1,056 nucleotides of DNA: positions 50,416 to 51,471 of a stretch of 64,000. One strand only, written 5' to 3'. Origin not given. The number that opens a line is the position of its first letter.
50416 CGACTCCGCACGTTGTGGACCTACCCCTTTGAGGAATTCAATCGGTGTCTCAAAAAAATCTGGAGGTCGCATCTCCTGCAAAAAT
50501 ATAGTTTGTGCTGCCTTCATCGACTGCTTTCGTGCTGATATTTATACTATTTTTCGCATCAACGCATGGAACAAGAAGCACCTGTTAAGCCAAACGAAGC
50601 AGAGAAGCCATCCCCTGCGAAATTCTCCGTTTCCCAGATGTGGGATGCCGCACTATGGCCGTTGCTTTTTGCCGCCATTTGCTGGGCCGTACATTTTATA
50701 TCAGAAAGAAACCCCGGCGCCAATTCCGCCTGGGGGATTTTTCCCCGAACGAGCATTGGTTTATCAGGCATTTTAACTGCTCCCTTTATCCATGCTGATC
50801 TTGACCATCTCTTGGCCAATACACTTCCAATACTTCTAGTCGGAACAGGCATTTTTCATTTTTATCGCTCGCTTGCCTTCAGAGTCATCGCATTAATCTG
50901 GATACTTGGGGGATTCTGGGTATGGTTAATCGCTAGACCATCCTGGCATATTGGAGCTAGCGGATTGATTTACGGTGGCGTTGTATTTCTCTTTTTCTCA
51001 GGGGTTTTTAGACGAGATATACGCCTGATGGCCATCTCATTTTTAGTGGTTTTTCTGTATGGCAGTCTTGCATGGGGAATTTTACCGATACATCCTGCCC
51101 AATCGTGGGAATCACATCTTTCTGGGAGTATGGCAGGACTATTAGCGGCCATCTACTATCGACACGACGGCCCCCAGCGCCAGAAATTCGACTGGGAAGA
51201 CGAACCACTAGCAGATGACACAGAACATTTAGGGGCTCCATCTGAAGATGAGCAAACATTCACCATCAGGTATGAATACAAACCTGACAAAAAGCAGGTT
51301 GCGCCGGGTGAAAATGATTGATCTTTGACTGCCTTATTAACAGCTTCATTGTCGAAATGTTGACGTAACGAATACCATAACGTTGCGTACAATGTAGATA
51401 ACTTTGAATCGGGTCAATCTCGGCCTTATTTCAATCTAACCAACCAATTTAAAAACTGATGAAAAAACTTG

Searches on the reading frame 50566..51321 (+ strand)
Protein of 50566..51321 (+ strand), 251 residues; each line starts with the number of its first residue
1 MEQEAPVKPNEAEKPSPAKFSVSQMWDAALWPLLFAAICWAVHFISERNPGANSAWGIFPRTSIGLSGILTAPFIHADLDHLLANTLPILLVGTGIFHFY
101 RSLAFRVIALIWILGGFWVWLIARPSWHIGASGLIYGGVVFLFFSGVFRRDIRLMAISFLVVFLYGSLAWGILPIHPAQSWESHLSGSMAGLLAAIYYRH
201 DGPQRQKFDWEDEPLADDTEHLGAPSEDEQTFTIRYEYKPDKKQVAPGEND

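Call 45: search_protein_families(library=pfam, proteins=[window:50566-51321:+], max_evalue=0.00001)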
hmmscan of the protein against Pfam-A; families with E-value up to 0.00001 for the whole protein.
window:50566-51321:+ (251 aa): 1 family
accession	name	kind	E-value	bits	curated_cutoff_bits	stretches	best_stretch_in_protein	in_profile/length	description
PF01694.28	Rhomboid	-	2.2e-16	60.8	22.6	1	68-198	6-140/143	Rhomboid domain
